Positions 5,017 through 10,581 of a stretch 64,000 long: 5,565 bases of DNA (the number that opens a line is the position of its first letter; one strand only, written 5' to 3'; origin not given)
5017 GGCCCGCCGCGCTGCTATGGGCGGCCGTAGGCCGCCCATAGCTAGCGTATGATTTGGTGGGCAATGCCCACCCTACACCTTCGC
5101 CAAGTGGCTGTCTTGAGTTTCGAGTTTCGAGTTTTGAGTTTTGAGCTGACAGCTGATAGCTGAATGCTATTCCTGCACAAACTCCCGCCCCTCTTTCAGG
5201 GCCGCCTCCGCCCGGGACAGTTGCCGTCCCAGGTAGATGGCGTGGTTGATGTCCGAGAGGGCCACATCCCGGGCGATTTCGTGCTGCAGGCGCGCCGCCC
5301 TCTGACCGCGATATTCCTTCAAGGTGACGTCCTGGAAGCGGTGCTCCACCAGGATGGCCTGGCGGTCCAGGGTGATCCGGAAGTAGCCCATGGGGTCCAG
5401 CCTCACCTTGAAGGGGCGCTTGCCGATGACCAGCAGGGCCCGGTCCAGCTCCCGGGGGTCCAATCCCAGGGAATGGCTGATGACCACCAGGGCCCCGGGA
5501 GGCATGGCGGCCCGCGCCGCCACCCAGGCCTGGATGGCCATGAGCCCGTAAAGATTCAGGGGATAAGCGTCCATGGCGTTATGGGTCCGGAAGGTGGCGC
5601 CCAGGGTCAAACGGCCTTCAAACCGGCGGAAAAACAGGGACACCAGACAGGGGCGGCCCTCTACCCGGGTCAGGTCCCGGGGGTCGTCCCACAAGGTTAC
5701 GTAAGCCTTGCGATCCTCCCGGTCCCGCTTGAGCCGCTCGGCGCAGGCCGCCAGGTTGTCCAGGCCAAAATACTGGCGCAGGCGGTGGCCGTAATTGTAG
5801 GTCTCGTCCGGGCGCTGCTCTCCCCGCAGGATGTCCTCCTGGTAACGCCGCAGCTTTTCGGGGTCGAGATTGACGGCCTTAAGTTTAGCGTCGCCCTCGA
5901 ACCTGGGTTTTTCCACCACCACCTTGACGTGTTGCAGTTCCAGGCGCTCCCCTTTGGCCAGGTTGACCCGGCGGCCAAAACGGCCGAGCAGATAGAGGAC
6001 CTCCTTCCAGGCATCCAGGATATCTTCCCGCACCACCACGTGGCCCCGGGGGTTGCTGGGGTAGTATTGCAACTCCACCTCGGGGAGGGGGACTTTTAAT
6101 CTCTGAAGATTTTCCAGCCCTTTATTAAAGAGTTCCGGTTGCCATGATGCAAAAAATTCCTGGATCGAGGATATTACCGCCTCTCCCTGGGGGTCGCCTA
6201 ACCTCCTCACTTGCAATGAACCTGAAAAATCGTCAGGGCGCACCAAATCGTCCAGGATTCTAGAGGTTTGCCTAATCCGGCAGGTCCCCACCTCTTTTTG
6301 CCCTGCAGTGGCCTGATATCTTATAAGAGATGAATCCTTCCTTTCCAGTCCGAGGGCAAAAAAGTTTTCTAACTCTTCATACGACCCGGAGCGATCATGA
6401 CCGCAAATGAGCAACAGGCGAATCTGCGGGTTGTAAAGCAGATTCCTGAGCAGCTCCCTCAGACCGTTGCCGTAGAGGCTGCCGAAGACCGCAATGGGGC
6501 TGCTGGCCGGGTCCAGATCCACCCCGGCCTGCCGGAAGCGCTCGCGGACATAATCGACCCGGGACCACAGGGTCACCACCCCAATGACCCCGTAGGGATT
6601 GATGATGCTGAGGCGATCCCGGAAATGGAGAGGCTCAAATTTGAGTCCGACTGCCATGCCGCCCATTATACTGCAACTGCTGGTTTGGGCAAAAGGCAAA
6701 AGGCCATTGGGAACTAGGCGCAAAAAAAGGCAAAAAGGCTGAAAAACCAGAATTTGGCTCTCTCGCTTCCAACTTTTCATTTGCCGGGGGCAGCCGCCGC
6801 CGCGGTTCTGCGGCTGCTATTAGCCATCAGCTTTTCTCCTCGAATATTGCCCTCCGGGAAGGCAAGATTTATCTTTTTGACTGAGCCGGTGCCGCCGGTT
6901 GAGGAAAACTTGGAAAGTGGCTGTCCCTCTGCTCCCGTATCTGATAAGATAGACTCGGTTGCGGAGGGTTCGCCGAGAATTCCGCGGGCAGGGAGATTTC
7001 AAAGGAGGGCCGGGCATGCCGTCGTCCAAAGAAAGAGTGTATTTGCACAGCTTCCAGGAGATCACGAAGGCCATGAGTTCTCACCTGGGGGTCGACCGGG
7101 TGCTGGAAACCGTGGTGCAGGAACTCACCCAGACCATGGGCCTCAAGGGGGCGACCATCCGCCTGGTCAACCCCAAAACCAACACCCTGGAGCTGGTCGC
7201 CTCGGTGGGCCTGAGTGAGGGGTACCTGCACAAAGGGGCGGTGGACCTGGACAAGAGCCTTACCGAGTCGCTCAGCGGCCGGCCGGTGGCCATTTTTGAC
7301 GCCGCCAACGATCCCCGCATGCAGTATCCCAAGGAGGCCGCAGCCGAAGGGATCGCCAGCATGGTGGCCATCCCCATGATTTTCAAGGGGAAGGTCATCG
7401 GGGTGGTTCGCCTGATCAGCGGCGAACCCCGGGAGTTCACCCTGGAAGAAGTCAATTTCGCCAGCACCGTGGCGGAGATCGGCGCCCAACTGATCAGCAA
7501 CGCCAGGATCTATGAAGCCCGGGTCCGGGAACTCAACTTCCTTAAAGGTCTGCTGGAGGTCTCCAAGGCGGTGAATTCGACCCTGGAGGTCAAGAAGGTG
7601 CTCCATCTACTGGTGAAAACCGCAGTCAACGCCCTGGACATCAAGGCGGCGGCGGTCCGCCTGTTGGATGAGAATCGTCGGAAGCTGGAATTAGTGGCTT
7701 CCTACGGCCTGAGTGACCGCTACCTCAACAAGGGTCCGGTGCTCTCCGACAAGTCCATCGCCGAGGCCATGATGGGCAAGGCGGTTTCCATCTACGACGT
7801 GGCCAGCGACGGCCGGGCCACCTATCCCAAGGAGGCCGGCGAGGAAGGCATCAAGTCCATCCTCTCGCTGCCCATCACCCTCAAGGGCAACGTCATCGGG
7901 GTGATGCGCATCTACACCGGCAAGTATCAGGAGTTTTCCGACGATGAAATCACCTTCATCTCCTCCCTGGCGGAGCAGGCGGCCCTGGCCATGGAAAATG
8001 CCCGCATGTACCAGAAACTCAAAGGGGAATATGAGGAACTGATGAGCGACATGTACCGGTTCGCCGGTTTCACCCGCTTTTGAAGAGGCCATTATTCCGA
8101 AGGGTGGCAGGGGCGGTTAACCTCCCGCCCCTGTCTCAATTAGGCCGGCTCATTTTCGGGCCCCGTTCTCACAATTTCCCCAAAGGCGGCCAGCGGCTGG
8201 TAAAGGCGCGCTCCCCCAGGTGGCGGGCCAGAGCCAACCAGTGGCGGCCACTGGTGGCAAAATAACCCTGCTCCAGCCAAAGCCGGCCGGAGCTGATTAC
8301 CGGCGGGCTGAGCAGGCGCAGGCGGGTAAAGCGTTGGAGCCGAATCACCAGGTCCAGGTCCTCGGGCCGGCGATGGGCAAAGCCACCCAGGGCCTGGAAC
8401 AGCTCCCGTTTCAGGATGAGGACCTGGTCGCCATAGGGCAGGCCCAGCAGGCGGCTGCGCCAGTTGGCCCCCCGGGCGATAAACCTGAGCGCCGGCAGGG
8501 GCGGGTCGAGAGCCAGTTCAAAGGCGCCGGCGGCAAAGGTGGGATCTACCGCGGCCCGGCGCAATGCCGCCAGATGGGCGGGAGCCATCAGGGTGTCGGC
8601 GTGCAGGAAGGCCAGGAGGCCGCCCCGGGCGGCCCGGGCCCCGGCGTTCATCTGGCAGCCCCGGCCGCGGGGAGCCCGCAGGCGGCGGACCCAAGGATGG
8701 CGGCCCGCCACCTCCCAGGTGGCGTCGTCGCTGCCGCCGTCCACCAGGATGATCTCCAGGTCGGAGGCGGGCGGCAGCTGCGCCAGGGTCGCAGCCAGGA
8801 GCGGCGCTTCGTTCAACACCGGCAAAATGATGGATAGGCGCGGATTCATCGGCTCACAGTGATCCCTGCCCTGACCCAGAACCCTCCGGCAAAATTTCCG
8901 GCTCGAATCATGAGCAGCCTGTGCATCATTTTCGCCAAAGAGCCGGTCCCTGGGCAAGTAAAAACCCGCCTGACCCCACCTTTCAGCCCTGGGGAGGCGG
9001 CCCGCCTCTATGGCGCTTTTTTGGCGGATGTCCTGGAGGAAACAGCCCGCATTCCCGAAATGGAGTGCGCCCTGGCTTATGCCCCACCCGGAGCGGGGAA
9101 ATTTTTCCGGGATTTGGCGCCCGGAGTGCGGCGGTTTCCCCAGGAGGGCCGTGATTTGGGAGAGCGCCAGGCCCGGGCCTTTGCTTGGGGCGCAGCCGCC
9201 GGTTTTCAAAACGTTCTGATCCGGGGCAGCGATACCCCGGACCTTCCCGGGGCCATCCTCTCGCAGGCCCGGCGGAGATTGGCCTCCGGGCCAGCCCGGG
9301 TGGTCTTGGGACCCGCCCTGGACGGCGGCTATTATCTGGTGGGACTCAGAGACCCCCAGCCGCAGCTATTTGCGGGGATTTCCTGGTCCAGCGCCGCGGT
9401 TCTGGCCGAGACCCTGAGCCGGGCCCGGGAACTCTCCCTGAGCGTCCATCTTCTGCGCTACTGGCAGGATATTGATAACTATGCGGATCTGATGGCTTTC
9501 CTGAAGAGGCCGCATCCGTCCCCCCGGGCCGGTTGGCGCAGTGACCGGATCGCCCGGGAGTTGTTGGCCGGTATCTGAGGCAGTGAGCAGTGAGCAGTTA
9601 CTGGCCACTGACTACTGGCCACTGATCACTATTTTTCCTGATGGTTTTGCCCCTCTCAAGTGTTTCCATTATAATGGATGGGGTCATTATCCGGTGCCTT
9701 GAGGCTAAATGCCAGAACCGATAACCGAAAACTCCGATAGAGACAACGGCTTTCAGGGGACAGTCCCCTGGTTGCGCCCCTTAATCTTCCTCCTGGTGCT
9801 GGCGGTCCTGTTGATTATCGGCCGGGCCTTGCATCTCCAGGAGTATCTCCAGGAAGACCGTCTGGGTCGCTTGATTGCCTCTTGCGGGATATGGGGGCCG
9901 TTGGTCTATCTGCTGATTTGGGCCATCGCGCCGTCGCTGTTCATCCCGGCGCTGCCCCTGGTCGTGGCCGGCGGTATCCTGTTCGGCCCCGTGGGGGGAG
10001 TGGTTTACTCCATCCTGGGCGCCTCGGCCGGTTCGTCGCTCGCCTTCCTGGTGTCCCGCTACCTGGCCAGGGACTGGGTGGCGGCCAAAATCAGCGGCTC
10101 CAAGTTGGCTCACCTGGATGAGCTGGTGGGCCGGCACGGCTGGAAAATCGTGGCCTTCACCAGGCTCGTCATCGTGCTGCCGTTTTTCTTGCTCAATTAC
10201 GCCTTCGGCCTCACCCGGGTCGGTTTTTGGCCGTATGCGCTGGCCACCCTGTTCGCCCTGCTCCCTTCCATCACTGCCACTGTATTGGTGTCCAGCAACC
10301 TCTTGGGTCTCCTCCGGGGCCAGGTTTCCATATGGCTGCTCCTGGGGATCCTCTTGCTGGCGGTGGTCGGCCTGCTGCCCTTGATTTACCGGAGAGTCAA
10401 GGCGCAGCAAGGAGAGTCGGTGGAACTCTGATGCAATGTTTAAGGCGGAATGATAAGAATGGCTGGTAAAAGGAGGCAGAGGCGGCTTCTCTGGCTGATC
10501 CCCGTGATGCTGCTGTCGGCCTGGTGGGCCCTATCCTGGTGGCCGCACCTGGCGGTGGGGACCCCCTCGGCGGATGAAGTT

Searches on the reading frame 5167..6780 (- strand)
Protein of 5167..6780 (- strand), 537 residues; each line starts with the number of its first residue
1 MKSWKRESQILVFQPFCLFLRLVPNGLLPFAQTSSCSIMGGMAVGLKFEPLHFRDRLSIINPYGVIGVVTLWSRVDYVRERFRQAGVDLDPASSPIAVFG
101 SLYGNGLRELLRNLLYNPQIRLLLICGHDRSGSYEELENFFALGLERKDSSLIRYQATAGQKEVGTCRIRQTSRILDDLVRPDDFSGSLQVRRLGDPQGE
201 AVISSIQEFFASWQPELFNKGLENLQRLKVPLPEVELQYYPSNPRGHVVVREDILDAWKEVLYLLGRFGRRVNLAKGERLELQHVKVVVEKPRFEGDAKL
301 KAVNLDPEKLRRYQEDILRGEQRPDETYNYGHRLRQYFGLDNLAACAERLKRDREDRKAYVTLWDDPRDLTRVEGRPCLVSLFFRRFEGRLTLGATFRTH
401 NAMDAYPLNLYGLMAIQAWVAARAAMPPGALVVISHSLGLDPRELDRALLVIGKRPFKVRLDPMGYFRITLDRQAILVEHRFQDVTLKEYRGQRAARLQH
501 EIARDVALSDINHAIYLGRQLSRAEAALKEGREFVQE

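Call 61: search_protein_families(library=pfam, proteins=[window:5167-6780:-], max_evalue=0.00001)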
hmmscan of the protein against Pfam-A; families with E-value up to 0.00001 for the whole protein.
window:5167-6780:- (537 aa): 2 families
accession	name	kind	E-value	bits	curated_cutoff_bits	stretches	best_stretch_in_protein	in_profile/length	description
PF14251.12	PterinBD-DUF4346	-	2.2e-19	70.5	29.6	1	461-537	1-86/86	PterinBD-DUF4346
PF00303.24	Thymidylat_synt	-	9.6e-08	31.9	24.3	1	330-496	94-260/266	Thymidylate synthase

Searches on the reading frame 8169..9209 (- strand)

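Call 61: search_protein_families(library=pfam, proteins=[window:8169-9209:-], max_evalue=0.00001)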
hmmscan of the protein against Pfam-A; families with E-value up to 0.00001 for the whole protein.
window:8169-9209:- (346 aa): 1 family
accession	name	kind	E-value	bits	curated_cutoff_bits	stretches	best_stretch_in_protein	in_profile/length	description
PF00535.33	Glycos_transf_2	-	6.7e-16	59.1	23.3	1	126-224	1-107/168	Glycosyl transferase family 2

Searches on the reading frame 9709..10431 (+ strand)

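Call 61: search_protein_families(library=pfam, proteins=[window:9709-10431:+], max_evalue=0.00001)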
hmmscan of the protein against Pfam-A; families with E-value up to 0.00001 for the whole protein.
window:9709-10431:+ (240 aa): 1 family
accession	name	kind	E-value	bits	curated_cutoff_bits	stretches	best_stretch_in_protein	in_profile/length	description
PF09335.16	VTT_dom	-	3.9e-24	85.9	33.9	1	79-195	1-121/123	VTT domain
